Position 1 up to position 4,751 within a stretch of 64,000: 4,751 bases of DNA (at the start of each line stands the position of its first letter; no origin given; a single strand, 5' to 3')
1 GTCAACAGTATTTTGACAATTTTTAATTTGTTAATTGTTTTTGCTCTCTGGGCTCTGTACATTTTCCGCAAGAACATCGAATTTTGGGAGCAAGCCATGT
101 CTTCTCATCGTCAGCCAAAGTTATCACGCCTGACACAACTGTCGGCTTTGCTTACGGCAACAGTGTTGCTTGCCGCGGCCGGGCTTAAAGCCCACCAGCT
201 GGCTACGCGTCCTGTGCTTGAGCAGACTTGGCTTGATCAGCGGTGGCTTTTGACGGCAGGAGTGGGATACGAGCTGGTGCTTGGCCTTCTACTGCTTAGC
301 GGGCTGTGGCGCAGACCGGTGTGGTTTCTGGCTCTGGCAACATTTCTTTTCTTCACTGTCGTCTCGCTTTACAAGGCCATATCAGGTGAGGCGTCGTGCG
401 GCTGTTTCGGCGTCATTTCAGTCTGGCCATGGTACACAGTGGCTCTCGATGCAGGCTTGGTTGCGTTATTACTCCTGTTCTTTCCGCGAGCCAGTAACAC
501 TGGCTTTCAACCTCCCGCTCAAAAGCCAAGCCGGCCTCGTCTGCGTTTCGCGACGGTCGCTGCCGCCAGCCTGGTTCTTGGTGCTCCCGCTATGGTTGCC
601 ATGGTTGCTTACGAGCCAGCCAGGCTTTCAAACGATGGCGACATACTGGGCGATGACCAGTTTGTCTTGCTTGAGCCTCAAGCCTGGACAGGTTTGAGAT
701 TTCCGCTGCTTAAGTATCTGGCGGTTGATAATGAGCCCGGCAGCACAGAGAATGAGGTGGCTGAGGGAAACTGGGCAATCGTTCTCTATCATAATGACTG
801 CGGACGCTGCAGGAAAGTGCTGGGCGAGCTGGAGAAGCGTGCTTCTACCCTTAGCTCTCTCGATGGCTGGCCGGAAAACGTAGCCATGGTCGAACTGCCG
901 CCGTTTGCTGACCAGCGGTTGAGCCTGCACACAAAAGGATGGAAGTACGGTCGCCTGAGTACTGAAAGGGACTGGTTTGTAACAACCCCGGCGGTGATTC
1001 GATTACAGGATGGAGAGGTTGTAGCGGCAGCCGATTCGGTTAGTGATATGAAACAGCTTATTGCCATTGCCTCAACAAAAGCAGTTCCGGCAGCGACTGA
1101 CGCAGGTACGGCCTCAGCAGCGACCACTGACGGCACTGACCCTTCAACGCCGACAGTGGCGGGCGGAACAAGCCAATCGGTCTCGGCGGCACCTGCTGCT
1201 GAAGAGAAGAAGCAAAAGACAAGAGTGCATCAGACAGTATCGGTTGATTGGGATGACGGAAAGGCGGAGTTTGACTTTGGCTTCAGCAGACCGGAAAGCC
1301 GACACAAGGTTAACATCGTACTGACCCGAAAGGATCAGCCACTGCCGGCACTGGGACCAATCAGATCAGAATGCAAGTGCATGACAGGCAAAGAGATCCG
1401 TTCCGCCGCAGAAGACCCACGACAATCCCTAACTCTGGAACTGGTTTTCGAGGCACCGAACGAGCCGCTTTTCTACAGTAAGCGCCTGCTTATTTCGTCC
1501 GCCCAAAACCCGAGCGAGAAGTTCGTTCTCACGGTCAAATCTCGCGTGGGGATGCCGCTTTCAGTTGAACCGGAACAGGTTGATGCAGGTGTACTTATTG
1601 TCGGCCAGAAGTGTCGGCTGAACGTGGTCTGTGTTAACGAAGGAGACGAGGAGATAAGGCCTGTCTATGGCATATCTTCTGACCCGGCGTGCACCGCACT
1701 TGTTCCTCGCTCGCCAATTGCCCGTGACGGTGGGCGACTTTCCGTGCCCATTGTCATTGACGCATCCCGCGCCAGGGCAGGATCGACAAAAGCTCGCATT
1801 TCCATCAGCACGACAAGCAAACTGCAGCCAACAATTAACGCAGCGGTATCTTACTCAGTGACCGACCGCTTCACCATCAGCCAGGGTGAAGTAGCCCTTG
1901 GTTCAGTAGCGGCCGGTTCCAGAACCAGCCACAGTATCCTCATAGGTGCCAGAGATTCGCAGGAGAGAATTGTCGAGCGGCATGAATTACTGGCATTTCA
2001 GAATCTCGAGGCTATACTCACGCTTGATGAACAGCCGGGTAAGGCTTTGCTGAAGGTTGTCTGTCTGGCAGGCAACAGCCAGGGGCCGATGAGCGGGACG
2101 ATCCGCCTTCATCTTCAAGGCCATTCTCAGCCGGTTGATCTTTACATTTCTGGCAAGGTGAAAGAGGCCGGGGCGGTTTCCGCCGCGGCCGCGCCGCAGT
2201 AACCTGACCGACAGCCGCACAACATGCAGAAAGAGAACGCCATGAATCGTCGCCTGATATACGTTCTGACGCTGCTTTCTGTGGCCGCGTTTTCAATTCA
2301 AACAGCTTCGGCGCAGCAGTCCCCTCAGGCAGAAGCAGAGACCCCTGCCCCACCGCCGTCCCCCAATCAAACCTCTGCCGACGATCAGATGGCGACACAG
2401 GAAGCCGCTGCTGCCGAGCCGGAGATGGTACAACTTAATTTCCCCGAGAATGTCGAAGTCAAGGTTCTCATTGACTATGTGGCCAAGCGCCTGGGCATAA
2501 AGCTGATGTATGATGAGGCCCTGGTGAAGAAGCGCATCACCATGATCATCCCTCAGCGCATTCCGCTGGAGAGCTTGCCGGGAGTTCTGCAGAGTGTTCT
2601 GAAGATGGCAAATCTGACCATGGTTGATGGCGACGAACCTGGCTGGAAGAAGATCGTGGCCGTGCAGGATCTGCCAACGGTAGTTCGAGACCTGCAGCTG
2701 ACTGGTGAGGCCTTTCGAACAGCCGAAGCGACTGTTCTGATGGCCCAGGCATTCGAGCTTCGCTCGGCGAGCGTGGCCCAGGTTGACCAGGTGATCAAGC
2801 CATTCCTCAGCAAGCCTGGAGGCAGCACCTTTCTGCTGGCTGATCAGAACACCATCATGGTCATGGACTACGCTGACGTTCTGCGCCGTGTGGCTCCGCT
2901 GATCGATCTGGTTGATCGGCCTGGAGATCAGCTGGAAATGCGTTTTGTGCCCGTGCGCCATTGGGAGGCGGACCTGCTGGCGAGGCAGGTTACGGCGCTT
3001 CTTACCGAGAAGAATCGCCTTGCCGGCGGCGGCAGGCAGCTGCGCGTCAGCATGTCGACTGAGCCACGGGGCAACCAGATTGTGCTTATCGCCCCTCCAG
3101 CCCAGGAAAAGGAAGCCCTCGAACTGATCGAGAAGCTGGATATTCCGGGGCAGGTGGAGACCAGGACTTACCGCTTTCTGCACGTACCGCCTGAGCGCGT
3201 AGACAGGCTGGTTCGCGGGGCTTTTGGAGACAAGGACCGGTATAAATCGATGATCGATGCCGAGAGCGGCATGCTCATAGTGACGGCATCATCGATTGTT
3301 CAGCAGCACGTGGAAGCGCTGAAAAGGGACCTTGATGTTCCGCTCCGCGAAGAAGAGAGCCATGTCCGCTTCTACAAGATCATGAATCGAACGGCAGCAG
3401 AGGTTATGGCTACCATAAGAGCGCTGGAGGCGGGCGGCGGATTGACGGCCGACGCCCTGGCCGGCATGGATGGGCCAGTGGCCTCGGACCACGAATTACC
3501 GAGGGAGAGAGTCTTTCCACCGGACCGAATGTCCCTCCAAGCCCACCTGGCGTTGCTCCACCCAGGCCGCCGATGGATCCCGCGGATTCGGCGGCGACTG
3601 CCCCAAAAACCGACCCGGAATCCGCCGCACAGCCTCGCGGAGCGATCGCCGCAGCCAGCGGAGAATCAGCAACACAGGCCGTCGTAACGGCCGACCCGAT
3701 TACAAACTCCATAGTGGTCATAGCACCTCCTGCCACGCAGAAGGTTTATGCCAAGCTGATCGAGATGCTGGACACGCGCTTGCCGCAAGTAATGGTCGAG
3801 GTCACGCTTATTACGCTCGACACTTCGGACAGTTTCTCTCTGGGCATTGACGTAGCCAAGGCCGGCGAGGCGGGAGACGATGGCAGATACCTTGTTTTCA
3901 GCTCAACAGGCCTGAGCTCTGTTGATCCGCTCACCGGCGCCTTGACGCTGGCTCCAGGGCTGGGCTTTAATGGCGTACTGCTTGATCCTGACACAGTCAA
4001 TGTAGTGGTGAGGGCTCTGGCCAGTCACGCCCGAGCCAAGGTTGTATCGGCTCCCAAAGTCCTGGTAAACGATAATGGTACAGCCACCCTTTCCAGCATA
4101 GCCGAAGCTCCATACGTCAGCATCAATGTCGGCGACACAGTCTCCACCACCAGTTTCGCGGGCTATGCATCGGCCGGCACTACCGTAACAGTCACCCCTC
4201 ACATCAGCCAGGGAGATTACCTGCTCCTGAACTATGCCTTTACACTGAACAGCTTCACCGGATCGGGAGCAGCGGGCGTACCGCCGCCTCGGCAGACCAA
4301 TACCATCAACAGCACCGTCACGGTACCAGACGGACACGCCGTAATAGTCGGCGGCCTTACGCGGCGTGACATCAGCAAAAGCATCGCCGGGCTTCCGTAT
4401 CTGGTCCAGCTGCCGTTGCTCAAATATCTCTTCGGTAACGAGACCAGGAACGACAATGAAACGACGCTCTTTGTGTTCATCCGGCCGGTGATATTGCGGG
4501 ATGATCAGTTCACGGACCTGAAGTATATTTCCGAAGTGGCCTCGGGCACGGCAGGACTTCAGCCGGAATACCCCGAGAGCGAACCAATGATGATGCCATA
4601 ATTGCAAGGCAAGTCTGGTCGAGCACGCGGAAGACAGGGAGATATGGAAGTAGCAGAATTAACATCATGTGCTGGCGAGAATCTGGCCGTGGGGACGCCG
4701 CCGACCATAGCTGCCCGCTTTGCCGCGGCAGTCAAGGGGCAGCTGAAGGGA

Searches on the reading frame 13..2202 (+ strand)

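Call 52: search_protein_families(library=pfam, proteins=[window:13-2202:+], max_evalue=0.001)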
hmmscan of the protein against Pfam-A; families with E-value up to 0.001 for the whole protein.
window:13-2202:+ (729 aa): 2 families
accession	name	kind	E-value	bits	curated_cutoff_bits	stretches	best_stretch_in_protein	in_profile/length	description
PF07291.16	MauE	-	1.1e-09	39.1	27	1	40-156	4-125/128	Methylamine utilisation protein MauE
PF07610.17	DUF1573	-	0.00058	20.3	26.1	0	419-511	7-97/98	Protein of unknown function (DUF1573)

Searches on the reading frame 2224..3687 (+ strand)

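Call 52: search_protein_families(library=pfam, proteins=[window:2224-3687:+], max_evalue=0.001)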
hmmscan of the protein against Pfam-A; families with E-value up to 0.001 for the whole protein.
window:2224-3687:+ (487 aa): 2 families
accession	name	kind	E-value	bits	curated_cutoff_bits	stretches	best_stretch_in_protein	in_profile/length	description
PF03958.22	Secretin_N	-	1e-20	74.1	28.2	2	176-236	3-69/69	Bacterial type II/III secretion system short domain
PF21305.2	type_II_gspD_N0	-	5e-05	23.5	27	1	75-137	4-65/71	GspD-like, N0 domain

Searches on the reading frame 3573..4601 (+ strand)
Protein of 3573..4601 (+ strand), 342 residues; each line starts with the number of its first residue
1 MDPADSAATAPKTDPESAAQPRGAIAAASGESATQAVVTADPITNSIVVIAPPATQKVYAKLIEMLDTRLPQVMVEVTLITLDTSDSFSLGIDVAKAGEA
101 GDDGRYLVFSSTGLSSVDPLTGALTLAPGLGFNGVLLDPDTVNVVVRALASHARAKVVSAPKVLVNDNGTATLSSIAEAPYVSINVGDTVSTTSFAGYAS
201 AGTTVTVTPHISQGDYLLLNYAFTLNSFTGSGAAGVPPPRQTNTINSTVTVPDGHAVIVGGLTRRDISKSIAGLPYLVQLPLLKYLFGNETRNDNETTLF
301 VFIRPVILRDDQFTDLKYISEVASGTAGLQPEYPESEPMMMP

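Call 52: search_protein_families(library=pfam, proteins=[window:3573-4601:+], max_evalue=0.001)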
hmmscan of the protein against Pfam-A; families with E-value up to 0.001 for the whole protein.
window:3573-4601:+ (342 aa): 2 families
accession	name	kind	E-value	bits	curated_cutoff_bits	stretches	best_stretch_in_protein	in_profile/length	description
PF00263.26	Secretin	-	1.6e-32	112.9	27.5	1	148-309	1-169/169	Bacterial type II and III secretion system protein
PF03958.22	Secretin_N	-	3.1e-06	27.7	28.2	1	30-72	27-69/69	Bacterial type II/III secretion system short domain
